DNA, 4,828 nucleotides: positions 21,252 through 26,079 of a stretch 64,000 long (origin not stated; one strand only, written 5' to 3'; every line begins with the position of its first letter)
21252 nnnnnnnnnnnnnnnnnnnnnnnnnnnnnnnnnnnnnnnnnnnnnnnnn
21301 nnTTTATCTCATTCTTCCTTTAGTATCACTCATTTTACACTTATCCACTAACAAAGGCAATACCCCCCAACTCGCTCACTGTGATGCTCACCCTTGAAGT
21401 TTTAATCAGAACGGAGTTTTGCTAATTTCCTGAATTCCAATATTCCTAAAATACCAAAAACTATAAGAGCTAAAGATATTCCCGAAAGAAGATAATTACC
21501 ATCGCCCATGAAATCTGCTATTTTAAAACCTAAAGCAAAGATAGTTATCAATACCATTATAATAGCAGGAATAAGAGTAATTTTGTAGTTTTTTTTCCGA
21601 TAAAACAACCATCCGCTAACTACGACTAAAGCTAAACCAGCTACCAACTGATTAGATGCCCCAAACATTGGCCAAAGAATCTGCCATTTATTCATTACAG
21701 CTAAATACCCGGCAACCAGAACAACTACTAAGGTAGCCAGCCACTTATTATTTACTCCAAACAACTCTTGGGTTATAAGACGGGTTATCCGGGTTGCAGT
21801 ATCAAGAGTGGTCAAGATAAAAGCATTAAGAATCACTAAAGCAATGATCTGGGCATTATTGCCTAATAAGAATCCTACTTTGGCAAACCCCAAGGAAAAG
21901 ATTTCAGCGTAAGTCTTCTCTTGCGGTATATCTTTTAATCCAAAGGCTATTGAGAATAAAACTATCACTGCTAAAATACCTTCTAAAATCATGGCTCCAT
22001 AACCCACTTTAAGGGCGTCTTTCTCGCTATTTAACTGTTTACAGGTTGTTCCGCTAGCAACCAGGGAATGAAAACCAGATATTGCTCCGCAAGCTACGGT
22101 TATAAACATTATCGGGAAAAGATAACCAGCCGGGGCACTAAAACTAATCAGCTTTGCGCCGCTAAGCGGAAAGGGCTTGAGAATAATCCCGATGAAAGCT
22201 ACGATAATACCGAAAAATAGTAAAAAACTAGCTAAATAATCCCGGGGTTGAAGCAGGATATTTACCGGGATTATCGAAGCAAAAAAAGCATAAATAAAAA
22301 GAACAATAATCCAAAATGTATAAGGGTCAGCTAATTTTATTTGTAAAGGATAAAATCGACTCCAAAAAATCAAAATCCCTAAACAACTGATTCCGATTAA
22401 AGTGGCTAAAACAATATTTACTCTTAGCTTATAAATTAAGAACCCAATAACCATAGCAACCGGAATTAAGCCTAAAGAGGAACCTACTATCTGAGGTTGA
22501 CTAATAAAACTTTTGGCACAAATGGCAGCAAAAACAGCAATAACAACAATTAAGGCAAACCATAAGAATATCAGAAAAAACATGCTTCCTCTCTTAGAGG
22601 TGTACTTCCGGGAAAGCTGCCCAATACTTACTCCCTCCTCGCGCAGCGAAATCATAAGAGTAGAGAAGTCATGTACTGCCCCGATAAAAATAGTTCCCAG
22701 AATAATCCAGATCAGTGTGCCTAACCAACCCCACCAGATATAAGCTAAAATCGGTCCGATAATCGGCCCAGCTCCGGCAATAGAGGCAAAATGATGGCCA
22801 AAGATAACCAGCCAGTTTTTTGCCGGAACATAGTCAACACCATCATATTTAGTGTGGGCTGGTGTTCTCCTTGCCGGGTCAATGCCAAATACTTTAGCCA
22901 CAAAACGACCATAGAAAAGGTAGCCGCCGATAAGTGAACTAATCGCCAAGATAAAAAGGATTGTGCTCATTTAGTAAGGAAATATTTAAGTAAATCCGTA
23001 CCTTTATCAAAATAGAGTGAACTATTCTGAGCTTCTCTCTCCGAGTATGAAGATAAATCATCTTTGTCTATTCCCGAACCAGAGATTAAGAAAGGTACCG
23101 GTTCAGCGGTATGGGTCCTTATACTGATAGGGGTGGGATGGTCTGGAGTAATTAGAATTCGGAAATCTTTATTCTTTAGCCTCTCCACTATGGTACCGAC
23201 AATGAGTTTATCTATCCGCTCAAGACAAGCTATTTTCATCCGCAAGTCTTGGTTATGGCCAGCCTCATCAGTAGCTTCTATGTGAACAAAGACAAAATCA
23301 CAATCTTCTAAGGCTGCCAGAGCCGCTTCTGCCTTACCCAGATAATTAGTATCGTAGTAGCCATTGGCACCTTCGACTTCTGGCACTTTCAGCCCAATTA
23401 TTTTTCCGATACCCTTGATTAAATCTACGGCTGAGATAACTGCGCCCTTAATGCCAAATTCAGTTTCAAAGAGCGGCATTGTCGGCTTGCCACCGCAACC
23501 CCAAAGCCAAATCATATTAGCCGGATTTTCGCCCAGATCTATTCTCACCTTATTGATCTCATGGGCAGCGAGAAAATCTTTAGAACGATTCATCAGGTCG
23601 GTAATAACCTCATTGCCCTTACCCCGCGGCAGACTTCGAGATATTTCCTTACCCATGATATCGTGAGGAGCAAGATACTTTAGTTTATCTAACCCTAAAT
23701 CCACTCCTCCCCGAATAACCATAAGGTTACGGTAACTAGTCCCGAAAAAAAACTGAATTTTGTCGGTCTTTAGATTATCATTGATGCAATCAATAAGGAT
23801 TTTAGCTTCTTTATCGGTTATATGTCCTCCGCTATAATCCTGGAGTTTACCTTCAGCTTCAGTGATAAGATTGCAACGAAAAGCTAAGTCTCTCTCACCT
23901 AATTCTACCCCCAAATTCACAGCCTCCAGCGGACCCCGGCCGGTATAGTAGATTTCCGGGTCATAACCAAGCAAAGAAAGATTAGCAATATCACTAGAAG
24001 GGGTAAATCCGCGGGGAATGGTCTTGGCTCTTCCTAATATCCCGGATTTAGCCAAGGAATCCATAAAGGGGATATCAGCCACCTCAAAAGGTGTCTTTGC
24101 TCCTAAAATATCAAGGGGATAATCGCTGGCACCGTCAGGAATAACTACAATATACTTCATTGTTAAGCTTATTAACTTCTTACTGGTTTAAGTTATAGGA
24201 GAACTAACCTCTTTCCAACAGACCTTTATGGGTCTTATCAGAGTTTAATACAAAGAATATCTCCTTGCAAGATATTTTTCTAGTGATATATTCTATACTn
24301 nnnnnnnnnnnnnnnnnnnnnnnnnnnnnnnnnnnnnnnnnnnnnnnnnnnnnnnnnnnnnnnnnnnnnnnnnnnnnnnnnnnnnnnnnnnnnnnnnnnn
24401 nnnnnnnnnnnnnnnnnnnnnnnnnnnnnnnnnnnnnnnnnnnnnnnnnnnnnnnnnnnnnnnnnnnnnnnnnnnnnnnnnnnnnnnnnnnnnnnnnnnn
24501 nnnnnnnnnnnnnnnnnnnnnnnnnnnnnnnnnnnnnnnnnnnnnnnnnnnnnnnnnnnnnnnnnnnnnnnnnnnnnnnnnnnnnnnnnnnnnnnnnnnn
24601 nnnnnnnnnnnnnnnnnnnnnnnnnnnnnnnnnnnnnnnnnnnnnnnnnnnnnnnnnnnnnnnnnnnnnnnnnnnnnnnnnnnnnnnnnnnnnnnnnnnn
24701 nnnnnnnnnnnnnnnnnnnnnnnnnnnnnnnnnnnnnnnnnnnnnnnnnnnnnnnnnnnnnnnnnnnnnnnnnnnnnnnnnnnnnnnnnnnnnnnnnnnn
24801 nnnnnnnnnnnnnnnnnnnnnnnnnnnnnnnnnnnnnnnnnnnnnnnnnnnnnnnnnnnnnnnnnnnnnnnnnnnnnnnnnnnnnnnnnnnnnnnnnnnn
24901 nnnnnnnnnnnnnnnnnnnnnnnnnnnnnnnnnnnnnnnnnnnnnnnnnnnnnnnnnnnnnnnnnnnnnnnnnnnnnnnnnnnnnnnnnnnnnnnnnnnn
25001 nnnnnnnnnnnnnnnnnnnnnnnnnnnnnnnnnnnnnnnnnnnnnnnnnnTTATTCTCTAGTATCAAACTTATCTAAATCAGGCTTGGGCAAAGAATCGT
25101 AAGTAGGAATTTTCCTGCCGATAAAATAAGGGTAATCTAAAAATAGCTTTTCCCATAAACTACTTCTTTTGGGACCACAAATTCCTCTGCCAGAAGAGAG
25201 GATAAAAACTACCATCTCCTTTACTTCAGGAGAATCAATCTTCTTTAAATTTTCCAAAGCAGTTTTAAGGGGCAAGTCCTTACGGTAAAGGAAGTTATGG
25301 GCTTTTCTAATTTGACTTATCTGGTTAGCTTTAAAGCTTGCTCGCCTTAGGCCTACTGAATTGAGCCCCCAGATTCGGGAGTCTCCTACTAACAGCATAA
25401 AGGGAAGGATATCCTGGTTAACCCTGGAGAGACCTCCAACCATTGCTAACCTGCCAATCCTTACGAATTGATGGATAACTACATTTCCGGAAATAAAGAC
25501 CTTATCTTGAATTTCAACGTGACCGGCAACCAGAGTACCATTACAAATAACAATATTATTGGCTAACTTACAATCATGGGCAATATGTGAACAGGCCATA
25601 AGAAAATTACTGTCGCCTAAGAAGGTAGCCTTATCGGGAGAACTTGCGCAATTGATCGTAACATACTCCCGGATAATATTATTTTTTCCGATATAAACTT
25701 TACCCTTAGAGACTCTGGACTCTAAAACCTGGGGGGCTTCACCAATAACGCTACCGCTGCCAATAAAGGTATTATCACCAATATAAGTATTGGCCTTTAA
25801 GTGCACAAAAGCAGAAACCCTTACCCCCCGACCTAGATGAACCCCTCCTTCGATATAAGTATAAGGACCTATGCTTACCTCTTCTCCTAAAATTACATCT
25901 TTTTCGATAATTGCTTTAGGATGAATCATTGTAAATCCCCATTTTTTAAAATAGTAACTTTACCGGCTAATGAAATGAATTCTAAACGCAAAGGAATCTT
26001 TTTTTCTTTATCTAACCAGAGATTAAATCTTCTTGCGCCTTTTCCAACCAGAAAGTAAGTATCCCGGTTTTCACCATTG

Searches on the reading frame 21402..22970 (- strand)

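Call 30: search_protein_families(library=pfam, proteins=[window:21402-22970:-], max_evalue=0.00001)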
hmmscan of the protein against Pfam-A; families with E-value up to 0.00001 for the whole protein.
window:21402-22970:- (522 aa): 1 family
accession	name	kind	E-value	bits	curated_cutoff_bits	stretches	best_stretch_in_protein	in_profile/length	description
PF02554.20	CstA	-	3e-130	436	27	2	2-341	2-351/560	Carbon starvation protein CstA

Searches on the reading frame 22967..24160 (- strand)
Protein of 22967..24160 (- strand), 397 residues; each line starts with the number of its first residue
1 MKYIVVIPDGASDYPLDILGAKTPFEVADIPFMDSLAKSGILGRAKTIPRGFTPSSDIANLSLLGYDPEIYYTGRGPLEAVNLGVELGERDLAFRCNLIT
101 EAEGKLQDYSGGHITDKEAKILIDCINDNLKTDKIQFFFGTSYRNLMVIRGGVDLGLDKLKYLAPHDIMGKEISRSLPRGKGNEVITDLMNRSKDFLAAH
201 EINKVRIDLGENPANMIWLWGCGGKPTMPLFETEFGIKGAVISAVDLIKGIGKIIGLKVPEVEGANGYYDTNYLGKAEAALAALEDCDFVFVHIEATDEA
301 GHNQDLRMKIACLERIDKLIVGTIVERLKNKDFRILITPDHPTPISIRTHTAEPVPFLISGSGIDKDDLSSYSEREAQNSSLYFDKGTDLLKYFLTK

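Call 30: search_protein_families(library=pfam, proteins=[window:22967-24160:-], max_evalue=0.00001)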
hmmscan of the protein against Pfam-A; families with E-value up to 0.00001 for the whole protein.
window:22967-24160:- (397 aa): 2 families
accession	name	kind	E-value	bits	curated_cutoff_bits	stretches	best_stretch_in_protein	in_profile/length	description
PF10143.14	PhosphMutase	-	3.3e-51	174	21.5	1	37-203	1-170/170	2,3-bisphosphoglycerate-independent phosphoglycerate mutase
PF01676.23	Metalloenzyme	-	1.3e-45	156.4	24.3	1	1-382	1-237/252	Metalloenzyme superfamily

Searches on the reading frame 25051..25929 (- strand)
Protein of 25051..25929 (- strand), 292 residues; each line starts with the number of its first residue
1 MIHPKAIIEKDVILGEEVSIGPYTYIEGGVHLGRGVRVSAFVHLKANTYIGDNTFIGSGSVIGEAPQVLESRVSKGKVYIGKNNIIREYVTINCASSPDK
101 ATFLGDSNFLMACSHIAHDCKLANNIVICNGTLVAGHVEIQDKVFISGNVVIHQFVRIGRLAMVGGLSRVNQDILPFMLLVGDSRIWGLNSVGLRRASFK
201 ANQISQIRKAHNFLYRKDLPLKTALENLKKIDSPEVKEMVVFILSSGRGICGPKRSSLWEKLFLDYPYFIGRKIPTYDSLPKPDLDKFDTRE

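Call 31: search_protein_families(library=pfam, proteins=[window:25051-25929:-], max_evalue=0.00001)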
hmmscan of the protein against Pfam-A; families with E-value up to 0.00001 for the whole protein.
window:25051-25929:- (292 aa): 4 families
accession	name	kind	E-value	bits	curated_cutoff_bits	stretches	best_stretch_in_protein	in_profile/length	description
PF00132.30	Hexapep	-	4.3e-28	96.3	27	1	29-63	1-35/36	Bacterial transferase hexapeptide (six repeats)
PF13720.11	Acetyltransf_11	-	1.2e-21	77.3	24.5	1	173-251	1-82/82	Udp N-acetylglucosamine O-acyltransferase; Domain 2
PF25084.1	LbH_EIF2B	-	5.6e-10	39.6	54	0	25-94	5-72/105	EIF2B subunit epsilon LbH domain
PF14602.12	Hexapep_2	-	3.3e-08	33.5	27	0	50-63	4-17/34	Hexapeptide repeat of succinyl-transferase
